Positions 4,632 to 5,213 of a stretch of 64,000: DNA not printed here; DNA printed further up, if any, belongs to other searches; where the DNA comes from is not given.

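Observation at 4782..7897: LsrF-like thiolase plus a ferredoxin-fold isomerase and an SDR inside an MTR/5-deoxyribose cluster: candidate oxidative-thiolytic route to DHAP + acyl-CoA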

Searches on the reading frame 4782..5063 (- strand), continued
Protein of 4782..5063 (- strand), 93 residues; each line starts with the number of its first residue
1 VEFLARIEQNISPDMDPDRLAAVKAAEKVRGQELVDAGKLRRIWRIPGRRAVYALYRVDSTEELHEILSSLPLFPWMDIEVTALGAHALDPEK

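Call 43: search_protein_families(library=ncbifam, proteins=[L088:14573-15700:+, L088:15734-16669:-, L088:16754-17206:+, L088:5936-7117:+], max_evalue=0.00001)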
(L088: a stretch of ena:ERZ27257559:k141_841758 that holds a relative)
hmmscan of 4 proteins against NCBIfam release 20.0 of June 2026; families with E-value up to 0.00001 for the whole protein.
L088:14573-15700:+ (376 aa): 6 families
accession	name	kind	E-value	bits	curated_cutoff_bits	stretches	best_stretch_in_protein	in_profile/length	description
NF007095.0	PRK09549.1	equivalog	1.6e-67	227.8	409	1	14-375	4-376/407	2,3-diketo-5-methylthiopentyl-1-phosphate enolase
TIGR03332.1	salvage_mtnW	equivalog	1.5e-50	172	513.6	1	15-376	4-382/407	2,3-diketo-5-methylthiopentyl-1-phosphate enolase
TIGR03326.1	rubisco_III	equivalog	2.8e-45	154.9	497.45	1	49-376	52-402/426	type III ribulose-bisphosphate carboxylase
NF003252.0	PRK04208.1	subfamily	1.6e-43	149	438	1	73-376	92-419/468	ribulose-bisphosphate carboxylase large subunit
NF042437.1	OxoIsoapPDcar_OiaX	equivalog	1.1e-27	97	700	1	71-290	74-297/412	3-oxo-isoapionate-4-phosphate decarboxylase OiaX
NF010002.0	PRK13475.1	equivalog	5.3e-16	58.3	489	1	103-223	121-245/459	ribulose-bisphosphate carboxylase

L088:15734-16669:- (311 aa): 2 families
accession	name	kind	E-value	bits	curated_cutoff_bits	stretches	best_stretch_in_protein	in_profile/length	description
NF053881.1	TransRegDeoRBac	equivalog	6.9e-45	153.6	420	1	7-310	5-310/311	DNA-binding transcriptional repressor DeoR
NF011947.0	PRK15418.1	equivalog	2.3e-30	105.9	486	1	8-310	16-315/319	transcriptional regulator LsrR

L088:16754-17206:+ (150 aa): 2 families
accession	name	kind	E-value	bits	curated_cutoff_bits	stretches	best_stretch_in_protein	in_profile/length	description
NF008761.0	PRK11797.1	equivalog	7.7e-26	91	93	1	1-132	1-139/139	D-ribose pyranase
NF011949.0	PRK15420.1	equivalog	4.8e-07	29.9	141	0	5-31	7-33/140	L-fucose mutarotase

L088:5936-7117:+ (393 aa): 8 families
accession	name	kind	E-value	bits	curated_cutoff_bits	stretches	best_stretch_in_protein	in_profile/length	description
NF004326.0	PRK05720.1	subfamily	8.1e-127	422.9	271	1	22-377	13-352/358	s-methyl-5-thioribose-1-phosphate isomerase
TIGR00512.1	salvage_mtnA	equivalog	1.6e-116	389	279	1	30-366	7-333/335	S-methyl-5-thioribose-1-phosphate isomerase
TIGR00524.1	eIF-2B_rel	subfamily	3.9e-86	288.9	185.85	1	52-365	3-300/303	S-methyl-5-thioribose-1-phosphate isomerase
NF004700.0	PRK06036.1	equivalog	4.7e-81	272.5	528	1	21-366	2-328/339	S-methyl-5-thioribose-1-phosphate isomerase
NF004436.0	PRK05772.1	equivalog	6.3e-75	252.7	521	1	32-367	25-350/363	S-methyl-5-thioribose-1-phosphate isomerase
TIGR00511.1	ribulose_e2b2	equivalog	5.9e-47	160.4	314.1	1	57-366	6-286/301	ribose 1,5-bisphosphate isomerase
NF006210.0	PRK08335.1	equivalog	1.9e-17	63.4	339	1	202-305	129-229/275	translation initiation factor IF-2B subunit alpha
NF004994.0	PRK06372.1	equivalog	1.5e-09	37.6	249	1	210-292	111-190/253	translation initiation factor IF-2B subunit delta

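Call 73: predict_structure(alignment_id=A4)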
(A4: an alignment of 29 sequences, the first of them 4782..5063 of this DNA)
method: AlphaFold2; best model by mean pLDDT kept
length: 93 residues; sequences in the alignment: 29
mean_pLDDT: 93.8   pTM: 0.80
mean pLDDT of the five models: 93.8, 91.9, 91.7, 90.7, 89.2
residues with pLDDT >= 90: 83; 70-90: 8; 50-70: 2; < 50: 0
segments of 3 or more residues with pLDDT < 50: none
pLDDT, mean of each block of 10 residues (from residue 1): 96 92 96 98 96 97 97 96 85 65
secondary structure, 60 per line:
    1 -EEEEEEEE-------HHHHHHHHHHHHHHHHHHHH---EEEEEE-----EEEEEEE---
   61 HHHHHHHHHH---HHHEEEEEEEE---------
elements in order: E2-9 H17-36 E40-45 E51-57 H61-70 E77-84

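Call 75: fold_search(model_id=the predicted structure, library=pdb)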
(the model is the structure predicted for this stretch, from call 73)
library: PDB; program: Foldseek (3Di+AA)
matches with E <= 10: 1456; with E <= 0.001: 15
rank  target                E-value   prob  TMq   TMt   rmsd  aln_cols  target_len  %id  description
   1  3znu_A                5.1e-11  1.00  0.94  0.93   1.4        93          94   38  Crystal structure of ClcF in crystal form 2 (released 2013-02-27)
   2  3zo7_D                7.4e-11  1.00  0.93  0.95   0.8        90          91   37  Crystal structure of ClcFE27A with substrate (released 2013-03-06)
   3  3znu_H                1.2e-10  1.00  0.93  0.94   0.9        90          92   38  Crystal structure of ClcF in crystal form 2 (released 2013-02-27)
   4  3zo7_A                1.6e-10  1.00  0.93  0.94   0.9        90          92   37  Crystal structure of ClcFE27A with substrate (released 2013-03-06)
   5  3znu_I                1.8e-10  1.00  0.93  0.95   0.9        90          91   38  Crystal structure of ClcF in crystal form 2 (released 2013-02-27)
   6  3zo7_B                2.5e-10  1.00  0.93  0.92   1.4        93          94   36  Crystal structure of ClcFE27A with substrate (released 2013-03-06)
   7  4fpi_A                2.7e-10  1.00  0.94  0.93   1.3        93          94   36  Crystal Structure of 5-chloromuconolactone isomerase from Rhodococcus opacus 1CP (released 2013-04-24)
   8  3znj_2                3.7e-10  1.00  0.94  0.94   1.2        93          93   38  Crystal structure of unliganded ClcF from R.opacus 1CP in crystal form 1. (released 2013-03-06)
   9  3zo7_E                4.8e-10  1.00  0.91  0.95   0.9        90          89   36  Crystal structure of ClcFE27A with substrate (released 2013-03-06)
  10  3znj_9                4.8e-10  1.00  0.92  0.94   1.2        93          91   38  Crystal structure of unliganded ClcF from R.opacus 1CP in crystal form 1. (released 2013-03-06)
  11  3znj_3                7.5e-10  1.00  0.92  0.93   1.3        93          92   36  Crystal structure of unliganded ClcF from R.opacus 1CP in crystal form 1. (released 2013-03-06)
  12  4fpi_E                3.3e-09  1.00  0.90  0.93   1.4        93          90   35  Crystal Structure of 5-chloromuconolactone isomerase from Rhodococcus opacus 1CP (released 2013-04-24)
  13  1mli_A                1.6e-07  1.00  0.93  0.91   1.2        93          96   41  CRYSTAL STRUCTURE OF MUCONOLACTONE ISOMERASE AT 3.3 ANGSTROMS RESOLUTION (released 1990-10-15)
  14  1mwq_B                5.9e-04  1.00  0.66  0.63   3.4        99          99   13  Structure of HI0828, a Hypothetical Protein from Haemophilus influenzae with a Putative Active-Site Phosphohistidine (released 2003-11-25)
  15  1mwq_A                7.6e-04  1.00  0.65  0.62   3.6        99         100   15  Structure of HI0828, a Hypothetical Protein from Haemophilus influenzae with a Putative Active-Site Phosphohistidine (released 2003-11-25)
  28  2gff_A                9.3e-03  1.00  0.55  0.53   4.4       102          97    9  Crystal Structure of Yersinia pestis LsrG (released 2007-04-03)
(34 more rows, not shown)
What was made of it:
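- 4782..5063 (-): 93-aa muconolactone-isomerase-fold protein (MI93), immediately downstream of lsrF; proposed proton-shift isomerase/tautomerase. The AF2 model matches ClcF at TM 0.94 (calls 73, 75).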
